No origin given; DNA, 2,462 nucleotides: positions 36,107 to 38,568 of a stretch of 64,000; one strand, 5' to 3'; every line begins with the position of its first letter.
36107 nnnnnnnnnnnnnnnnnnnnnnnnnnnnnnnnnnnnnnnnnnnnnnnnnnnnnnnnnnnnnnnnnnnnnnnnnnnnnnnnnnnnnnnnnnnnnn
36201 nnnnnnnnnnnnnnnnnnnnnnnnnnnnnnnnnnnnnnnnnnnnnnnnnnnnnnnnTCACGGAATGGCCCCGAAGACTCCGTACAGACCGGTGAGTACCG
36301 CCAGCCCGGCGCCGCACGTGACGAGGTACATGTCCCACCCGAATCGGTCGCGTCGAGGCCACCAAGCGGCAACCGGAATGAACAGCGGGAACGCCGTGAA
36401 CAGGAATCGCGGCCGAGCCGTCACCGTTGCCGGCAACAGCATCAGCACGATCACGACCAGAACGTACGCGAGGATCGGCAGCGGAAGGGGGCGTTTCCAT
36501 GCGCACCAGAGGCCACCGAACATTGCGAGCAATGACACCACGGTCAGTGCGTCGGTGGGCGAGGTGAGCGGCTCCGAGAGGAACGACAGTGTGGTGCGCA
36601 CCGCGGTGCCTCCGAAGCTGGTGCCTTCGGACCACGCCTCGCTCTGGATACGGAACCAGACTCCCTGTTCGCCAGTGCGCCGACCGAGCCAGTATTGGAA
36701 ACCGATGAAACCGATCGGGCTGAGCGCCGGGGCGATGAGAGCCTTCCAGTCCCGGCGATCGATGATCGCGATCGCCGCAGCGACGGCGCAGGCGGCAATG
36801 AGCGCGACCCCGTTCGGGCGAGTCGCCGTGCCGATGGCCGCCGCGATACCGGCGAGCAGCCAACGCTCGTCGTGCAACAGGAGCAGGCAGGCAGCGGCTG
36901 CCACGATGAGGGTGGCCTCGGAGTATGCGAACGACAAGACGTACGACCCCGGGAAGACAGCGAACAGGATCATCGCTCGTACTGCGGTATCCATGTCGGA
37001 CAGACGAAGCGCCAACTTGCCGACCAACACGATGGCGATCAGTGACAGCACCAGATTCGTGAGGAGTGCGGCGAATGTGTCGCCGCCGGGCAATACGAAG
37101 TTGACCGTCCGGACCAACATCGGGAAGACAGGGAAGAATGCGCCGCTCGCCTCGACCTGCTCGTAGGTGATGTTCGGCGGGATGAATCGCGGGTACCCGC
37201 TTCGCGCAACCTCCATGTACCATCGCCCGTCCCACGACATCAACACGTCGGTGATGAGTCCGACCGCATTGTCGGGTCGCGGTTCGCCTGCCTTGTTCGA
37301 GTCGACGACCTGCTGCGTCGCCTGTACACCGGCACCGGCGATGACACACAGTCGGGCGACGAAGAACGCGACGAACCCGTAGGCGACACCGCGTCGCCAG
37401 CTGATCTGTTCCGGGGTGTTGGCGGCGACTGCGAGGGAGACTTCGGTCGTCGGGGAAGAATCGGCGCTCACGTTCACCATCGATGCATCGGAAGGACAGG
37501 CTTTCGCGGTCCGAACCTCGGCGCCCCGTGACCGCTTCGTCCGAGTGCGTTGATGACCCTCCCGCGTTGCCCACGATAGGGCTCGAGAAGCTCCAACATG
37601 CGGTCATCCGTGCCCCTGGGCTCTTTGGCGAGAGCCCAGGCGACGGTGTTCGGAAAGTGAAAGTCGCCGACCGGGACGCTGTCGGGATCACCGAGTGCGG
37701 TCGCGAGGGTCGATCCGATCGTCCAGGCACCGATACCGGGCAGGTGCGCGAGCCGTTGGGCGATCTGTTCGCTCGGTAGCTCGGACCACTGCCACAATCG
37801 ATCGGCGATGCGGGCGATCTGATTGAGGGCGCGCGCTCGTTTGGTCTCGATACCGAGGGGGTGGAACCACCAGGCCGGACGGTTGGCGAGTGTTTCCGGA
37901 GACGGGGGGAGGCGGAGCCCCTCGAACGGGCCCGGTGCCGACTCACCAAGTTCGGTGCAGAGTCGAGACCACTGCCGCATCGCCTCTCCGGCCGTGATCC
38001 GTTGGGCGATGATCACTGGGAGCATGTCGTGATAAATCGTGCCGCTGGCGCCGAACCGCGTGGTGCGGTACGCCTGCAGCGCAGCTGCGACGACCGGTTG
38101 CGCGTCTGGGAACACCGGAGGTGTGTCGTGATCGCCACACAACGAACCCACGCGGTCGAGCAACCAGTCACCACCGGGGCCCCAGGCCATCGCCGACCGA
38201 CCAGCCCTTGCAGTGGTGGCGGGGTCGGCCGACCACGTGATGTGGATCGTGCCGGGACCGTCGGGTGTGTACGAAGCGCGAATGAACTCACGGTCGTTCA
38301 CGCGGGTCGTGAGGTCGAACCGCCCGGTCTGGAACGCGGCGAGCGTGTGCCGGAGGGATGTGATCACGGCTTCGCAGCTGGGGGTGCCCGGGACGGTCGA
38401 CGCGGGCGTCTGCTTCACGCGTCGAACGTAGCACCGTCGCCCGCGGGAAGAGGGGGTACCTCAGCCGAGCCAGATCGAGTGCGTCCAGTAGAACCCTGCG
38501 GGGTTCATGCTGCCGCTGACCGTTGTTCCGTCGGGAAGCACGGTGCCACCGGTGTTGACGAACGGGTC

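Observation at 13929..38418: About 24 kb envelope-glycan locus: complete DPA-type arabinose-donor pathway wired to five GT-C modules, without Emb/AftA-C or galactan genes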

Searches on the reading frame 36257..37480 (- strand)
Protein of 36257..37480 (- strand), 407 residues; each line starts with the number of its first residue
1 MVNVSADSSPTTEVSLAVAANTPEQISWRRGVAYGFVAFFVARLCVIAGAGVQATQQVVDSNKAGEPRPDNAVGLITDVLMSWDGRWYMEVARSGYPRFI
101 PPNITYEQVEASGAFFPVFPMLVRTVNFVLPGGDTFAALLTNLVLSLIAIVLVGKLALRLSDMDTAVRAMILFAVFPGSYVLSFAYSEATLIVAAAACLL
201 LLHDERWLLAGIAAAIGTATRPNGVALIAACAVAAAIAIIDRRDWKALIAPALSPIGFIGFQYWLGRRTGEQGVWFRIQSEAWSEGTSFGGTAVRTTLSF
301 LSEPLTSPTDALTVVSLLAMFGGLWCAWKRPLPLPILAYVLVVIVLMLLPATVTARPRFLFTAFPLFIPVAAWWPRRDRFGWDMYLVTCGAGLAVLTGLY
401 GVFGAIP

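Call 7: search_protein_families(library=pfam, proteins=[window:36257-37480:-], max_evalue=0.01)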
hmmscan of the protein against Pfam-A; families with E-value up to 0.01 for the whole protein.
window:36257-37480:- (407 aa): 3 families
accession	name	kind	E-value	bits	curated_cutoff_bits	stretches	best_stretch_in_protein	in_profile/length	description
PF13231.12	PMT_2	-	6.4e-06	26.9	26.1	1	118-258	5-151/160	Dolichyl-phosphate-mannose-protein mannosyltransferase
PF09594.16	GT87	-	2.5e-05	24.6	25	1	135-349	19-234/237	Glycosyltransferase family 87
PF04188.19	Mannosyl_trans2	-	0.0021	17.9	22.4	1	77-205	56-183/443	Mannosyltransferase (PIG-V)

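Call 8: search_protein_families(library=ncbifam, proteins=[window:36257-37480:-], max_evalue=0.001)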
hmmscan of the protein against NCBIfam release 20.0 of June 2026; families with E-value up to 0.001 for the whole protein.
window:36257-37480:- (407 aa): 1 family
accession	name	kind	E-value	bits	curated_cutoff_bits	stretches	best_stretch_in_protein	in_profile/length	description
NF046093.1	AZOBR_p60025_fam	subfamily_domain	0.0003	20.1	150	1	133-256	107-231/232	AZOBR_p60025 family cell surface glycopolymer formation protein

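Call 50: search_solved_structures(query=window:36257-37480:-, max_evalue=10)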
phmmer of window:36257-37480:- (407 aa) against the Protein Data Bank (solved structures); distinct sequences matched with E-value up to 10: 0.

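Call 53: find_homologous_proteins(query=window:36257-37480:-, max_evalue=0.00001)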
Query window:36257-37480:- (407 aa): 1866 proteins with E <= 0.00001 among 8000 candidates; the best 120 are listed.
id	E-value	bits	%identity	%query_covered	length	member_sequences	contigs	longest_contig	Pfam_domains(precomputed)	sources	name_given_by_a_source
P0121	7.2e-264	893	100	100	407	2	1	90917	PF13231.13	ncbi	-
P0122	7.2e-177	607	71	94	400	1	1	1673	PF09594.17,PF04188.19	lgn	-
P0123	3.6e-174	598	68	95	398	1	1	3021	PF13231.13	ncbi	ncbi:MAG: glycosyltransferase family 39 protein [Ilumatobacteraceae bacterium]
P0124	2.6e-173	595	67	98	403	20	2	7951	PF09594.17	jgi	jgi:hypothetical protein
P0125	6.7e-173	594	69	94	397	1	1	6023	PF13231.13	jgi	-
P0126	2.0e-172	592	70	94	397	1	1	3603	PF13231.13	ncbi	-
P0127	3.2e-172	592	69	94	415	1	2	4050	PF09594.17,PF04188.19,PF13231.13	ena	-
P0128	4.2e-172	591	64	100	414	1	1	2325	PF13231.13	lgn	-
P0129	9.7e-172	590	69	94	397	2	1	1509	PF13231.13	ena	-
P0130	1.5e-171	589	69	95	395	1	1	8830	PF09594.17,PF13231.13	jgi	jgi:hypothetical protein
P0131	1.9e-171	589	69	95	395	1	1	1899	PF09594.17,PF13231.13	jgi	jgi:4-amino-4-deoxy-L-arabinose transferase-like glycosyltransferase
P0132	2.1e-171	589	69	95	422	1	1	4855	PF09594.17,PF13231.13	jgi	jgi:hypothetical protein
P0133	2.6e-171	589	69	95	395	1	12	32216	PF09594.17,PF13231.13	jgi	jgi:4-amino-4-deoxy-L-arabinose transferase-like glycosyltransferase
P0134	1.0e-170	587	68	95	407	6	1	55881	PF09594.17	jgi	jgi:hypothetical protein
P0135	2.0e-170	586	66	98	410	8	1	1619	PF09594.17,PF04188.19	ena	-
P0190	4.1e-160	552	64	99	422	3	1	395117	PF13231.13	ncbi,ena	-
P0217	1.8e-156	540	65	94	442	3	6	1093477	PF13231.13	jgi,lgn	jgi:hypothetical protein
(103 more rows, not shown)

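Call 54: find_encoding_contigs(protein=P0121, flank=10000, max_places=3)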
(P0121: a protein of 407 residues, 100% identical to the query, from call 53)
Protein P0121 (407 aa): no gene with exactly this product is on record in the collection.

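Call 55: list_cluster_members(proteins=[P0121])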
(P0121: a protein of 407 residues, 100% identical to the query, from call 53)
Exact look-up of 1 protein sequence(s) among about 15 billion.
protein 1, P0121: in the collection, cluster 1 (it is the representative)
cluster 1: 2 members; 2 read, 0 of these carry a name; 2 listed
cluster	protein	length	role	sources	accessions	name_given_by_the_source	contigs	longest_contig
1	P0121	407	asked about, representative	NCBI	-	-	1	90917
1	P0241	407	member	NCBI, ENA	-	-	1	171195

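Call 65: predict_structure(alignment_id=A2)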
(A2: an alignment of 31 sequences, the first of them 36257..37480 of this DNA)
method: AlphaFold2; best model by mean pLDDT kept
length: 407 residues; sequences in the alignment: 31
mean_pLDDT: 79.7   pTM: 0.82
mean pLDDT of the five models: 79.7, 79.1, 78.6, 77.2, 75.9
residues with pLDDT >= 90: 151; 70-90: 157; 50-70: 59; < 50: 40
segments of 3 or more residues with pLDDT < 50: 1-22, 288-293, 351-355, 404-407
pLDDT, mean of each block of 10 residues (from residue 1): 40 42 74 91 80 79 78 78 76 87 79 83 90 84 92 96 92 72 74 96 97 96 91 98 97 96 92 87 63 51 54 74 91 96 81 54 89 77 76 66 50
secondary structure, 60 per line:
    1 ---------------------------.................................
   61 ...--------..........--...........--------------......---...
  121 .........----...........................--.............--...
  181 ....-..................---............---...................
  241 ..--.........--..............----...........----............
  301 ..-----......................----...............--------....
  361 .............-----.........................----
elements in order: H28-63 H72-81 H84-94 H109-114 H118-129 H134-160 H163-175 H178-184 H186-203 H207-218 H222-242 H245-253 H256-269 H274-284 H289-302 H308-329 H334-348 H357-373 H379-403

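Call 68: fold_search(model_id=the predicted structure, library=pdb)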
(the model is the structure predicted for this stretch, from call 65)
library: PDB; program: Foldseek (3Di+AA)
matches with E <= 10: 287; with E <= 0.001: 3
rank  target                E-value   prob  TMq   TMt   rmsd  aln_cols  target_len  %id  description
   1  9n9j_I                2.8e-04  1.00  0.49  0.32  12.5       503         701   10  Structure of a GRP94 folding intermediate engaged with a CCDC134- and FKBP11-bound secretory translocon (released 2025-11-19)
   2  7oci_F                5.8e-04  1.00  0.51  0.35  13.4       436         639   11  Cryo-EM structure of yeast Ost6p containing oligosaccharyltransferase complex (released 2022-02-16)
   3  6s7t_A                9.0e-04  1.00  0.42  0.28  13.7       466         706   11  Cryo-EM structure of human oligosaccharyltransferase complex OST-B (released 2019-12-18)
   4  6s7o_A                1.1e-03  1.00  0.48  0.33  12.6       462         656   13  Cryo-EM structure of human oligosaccharyltransferase complex OST-A (released 2019-12-18)
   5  5gmy_A                1.2e-03  1.00  0.41  0.23  15.0       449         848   14  Crystal structure of the Archaeoglobus fulgidus oligosaccharyltransferase (O29867_ARCFU) tethered with an acceptor pep (released 2017-02-01)
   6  3wak                  1.3e-03  1.00  0.49  0.26  13.9       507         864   14  Crystal structure of the Archaeoglobus fulgidus oligosaccharyltransferase (O29867_ARCFU) in the apo form (released 2013-10-30)
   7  8b6l_I                1.3e-03  1.00  0.43  0.28  14.4       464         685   12  Subtomogram average of the human Sec61-TRAP-OSTA-translocon (released 2022-12-07)
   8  8agb_A                1.4e-03  1.00  0.45  0.32  14.4       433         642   11  Structure of yeast oligosaccharylransferase complex with lipid-linked oligosaccharide bound (released 2022-12-07)
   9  6ftg_5                2.0e-03  1.00  0.43  0.30  14.4       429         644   11  Subtomogram average of OST-containing ribosome-translocon complexes from canine rough microsomal membranes (released 2018-03-21)
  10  6ezn_F                2.2e-03  1.00  0.45  0.31  15.8       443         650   13  Cryo-EM structure of the yeast oligosaccharyltransferase (OST) complex (released 2018-01-17)
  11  8age_A                2.6e-03  1.00  0.47  0.32  13.5       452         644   12  Structure of yeast oligosaccharylransferase complex with acceptor peptide bound (released 2022-12-07)
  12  3waj                  2.8e-03  1.00  0.46  0.27  13.1       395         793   16  Crystal structure of the Archaeoglobus fulgidus oligosaccharyltransferase (O29867_ARCFU) complex with Zn and sulfate (released 2013-10-30)
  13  9i5k_A                3.2e-03  1.00  0.42  0.36   9.1       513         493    9  Structure of the Chaetomium thermophilum Pmt4 homodimer (C2 symmetry) (released 2025-12-24)
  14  7e9s_A                3.5e-03  1.00  0.45  0.24  13.2       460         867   15  Archaeal oligosaccharyltransferase AglB from Archaeoglobus fulgidus in complex with an inhibitory peptide and a dolich (released 2021-09-08)
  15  5f15                  4.0e-03  1.00  0.49  0.38   6.3       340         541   16  Crystal Structure of ArnT from Cupriavidus metallidurans bound to Undecaprenyl phosphate (released 2016-02-17)
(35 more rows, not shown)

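Call 72: find_encoding_contigs(protein=P0217, flank=10000, max_places=2)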
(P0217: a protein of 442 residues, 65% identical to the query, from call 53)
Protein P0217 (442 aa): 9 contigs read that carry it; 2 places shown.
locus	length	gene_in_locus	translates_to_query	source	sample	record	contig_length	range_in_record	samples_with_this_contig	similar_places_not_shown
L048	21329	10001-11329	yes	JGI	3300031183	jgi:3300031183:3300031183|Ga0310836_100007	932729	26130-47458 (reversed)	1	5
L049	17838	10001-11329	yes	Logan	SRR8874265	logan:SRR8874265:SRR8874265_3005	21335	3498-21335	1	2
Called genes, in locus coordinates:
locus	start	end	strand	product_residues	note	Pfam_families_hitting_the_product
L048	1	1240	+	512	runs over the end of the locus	PF01266:DAO (weak), PF07992:Pyr_redox_2 (faint), PF12831:FAD_oxidored (faint), PF13450:NAD_binding_8, PF01593:Amino_oxidase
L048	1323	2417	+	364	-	PF02163:Peptidase_M50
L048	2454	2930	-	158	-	PF00156:Pribosyltran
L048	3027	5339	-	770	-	PF01315:Ald_Xan_dh_C, PF02738:MoCoBD_1, PF20256:MoCoBD_2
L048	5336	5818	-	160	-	PF00111:Fer2 (weak), PF01799:Fer2_2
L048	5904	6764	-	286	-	PF00941:FAD_binding_5, PF03450:CO_deh_flav_C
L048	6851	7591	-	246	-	PF00106:adh_short, PF08659:KR (weak), PF13561:adh_short_C2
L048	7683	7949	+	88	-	-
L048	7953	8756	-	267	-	PF00378:ECH_1, PF16113:ECH_2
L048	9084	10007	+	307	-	-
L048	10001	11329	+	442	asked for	PF13231:PMT_2 (weak)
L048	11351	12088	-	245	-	PF00535:Glycos_transf_2, PF13641:Glyco_tranf_2_3 (weak)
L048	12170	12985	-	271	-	PF00378:ECH_1, PF16113:ECH_2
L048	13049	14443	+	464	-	PF01451:LMWPc, PF01135:PCMT (weak), PF01209:Ubie_methyltran, PF13489:Methyltransf_23, PF08241:Methyltransf_11, PF08242:Methyltransf_12, PF13649:Methyltransf_25, PF13847:Methyltransf_31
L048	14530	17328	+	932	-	PF00580:UvrD-helicase, PF13245:AAA_19, PF13361:UvrD_C, PF13538:UvrD_C_2, PF00570:HRDC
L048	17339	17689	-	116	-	-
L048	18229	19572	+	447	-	PF04389:Peptidase_M28 (weak), PF01546:Peptidase_M20, PF07687:M20_dimer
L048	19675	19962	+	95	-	PF00486:Trans_reg_C (weak)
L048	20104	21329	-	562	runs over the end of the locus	PF00496:SBP_bac_5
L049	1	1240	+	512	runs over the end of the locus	PF01266:DAO (weak), PF07992:Pyr_redox_2 (faint), PF12831:FAD_oxidored (faint), PF13450:NAD_binding_8, PF01593:Amino_oxidase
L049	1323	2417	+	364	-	PF02163:Peptidase_M50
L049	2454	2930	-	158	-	PF00156:Pribosyltran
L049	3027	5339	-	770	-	PF01315:Ald_Xan_dh_C, PF02738:MoCoBD_1, PF20256:MoCoBD_2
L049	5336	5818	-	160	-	PF00111:Fer2 (weak), PF01799:Fer2_2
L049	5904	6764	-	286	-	PF00941:FAD_binding_5, PF03450:CO_deh_flav_C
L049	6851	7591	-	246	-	PF00106:adh_short, PF08659:KR (weak), PF13561:adh_short_C2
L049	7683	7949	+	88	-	-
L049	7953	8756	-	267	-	PF00378:ECH_1, PF16113:ECH_2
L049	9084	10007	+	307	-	-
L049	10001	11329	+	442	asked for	PF13231:PMT_2 (weak)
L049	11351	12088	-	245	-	PF00535:Glycos_transf_2, PF13641:Glyco_tranf_2_3 (weak)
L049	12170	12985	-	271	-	PF00378:ECH_1, PF16113:ECH_2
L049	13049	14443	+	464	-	PF01451:LMWPc, PF01135:PCMT (weak), PF01209:Ubie_methyltran, PF13489:Methyltransf_23, PF08241:Methyltransf_11, PF08242:Methyltransf_12, PF13649:Methyltransf_25, PF13847:Methyltransf_31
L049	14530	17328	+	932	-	PF00580:UvrD-helicase, PF13245:AAA_19, PF13361:UvrD_C, PF13538:UvrD_C_2, PF00570:HRDC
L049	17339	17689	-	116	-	-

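Call 73: find_encoding_contigs(protein=P0190, flank=10000, max_places=2)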
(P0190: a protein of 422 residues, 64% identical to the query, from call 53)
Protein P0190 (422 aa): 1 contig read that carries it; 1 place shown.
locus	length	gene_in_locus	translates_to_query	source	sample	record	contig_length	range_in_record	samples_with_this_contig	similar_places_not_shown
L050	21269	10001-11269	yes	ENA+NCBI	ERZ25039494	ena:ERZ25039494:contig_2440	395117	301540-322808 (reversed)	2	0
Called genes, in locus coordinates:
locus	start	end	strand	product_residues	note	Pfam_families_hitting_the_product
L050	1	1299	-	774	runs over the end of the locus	PF01315:Ald_Xan_dh_C, PF02738:MoCoBD_1, PF20256:MoCoBD_2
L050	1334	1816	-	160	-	PF00111:Fer2 (weak), PF01799:Fer2_2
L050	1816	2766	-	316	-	PF00941:FAD_binding_5, PF03450:CO_deh_flav_C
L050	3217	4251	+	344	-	PF00496:SBP_bac_5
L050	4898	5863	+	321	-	PF19300:BPD_transp_1_N (weak), PF00528:BPD_transp_1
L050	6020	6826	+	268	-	PF00528:BPD_transp_1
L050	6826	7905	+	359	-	PF02463:SMC_N (weak), PF00005:ABC_tran, PF13304:AAA_21 (weak), PF08352:oligo_HPY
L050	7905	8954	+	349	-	PF00005:ABC_tran, PF13304:AAA_21 (faint), PF08352:oligo_HPY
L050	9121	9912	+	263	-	-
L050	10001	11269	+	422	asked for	PF13231:PMT_2 (weak)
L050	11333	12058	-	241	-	PF00535:Glycos_transf_2, PF13641:Glyco_tranf_2_3 (weak)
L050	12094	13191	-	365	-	-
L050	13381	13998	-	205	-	PF13439:Glyco_transf_4 (weak), PF20706:GT4-conflict (weak), PF00534:Glycos_transf_1, PF13692:Glyco_trans_1_4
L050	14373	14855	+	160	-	-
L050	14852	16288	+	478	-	PF00890:FAD_binding_2 (faint), PF01266:DAO (weak), PF07992:Pyr_redox_2 (faint), PF00732:GMC_oxred_N, PF05199:GMC_oxred_C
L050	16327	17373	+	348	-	PF01370:Epimerase, PF04321:RmlD_sub_bind, PF01073:3Beta_HSD, PF07993:NAD_binding_4, PF13460:NAD_binding_10, PF16363:GDP_Man_Dehyd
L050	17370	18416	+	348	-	PF01073:3Beta_HSD, PF01370:Epimerase, PF02719:Polysacc_synt_2 (weak), PF04321:RmlD_sub_bind, PF05368:NmrA, PF13460:NAD_binding_10, PF16363:GDP_Man_Dehyd, PF07993:NAD_binding_4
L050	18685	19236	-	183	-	-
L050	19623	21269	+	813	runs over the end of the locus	PF11847:GT-C_AftD, PF24607:CBM_AftD (faint)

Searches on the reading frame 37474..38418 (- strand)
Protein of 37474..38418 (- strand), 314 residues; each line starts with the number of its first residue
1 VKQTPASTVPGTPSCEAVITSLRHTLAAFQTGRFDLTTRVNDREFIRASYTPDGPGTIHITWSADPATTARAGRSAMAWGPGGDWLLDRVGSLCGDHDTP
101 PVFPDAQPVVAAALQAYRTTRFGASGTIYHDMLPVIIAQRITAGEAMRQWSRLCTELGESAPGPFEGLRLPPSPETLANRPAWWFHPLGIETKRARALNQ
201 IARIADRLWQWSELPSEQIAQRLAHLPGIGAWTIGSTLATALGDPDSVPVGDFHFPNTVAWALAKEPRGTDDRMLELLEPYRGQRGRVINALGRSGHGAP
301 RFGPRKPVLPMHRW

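Call 7: search_protein_families(library=pfam, proteins=[window:37474-38418:-], max_evalue=0.01)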
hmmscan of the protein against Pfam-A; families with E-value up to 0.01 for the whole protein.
window:37474-38418:- (314 aa): 1 family
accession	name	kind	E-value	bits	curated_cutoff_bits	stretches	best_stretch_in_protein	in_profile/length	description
PF00730.31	HhH-GPD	-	0.00066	20.4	26.2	1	135-278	3-102/108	HhH-GPD superfamily base excision DNA repair protein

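Call 42: search_protein_families(library=pfam, proteins=[window:37474-38418:-], max_evalue=1)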
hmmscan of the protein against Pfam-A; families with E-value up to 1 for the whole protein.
window:37474-38418:- (314 aa): 1 family
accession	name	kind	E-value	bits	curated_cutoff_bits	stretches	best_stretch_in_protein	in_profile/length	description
PF00730.31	HhH-GPD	-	0.00066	20.4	26.2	1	135-278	3-102/108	HhH-GPD superfamily base excision DNA repair protein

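Call 49: search_protein_families(library=ncbifam, proteins=[window:37474-38418:-], max_evalue=0.001)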
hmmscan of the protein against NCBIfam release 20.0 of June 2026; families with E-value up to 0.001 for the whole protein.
window:37474-38418:- (314 aa): 1 family
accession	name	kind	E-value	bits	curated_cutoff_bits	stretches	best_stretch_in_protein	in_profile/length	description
NF007641.0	PRK10308.1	equivalog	0.0001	22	229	1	122-234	107-220/285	DNA-3-methyladenine glycosylase 2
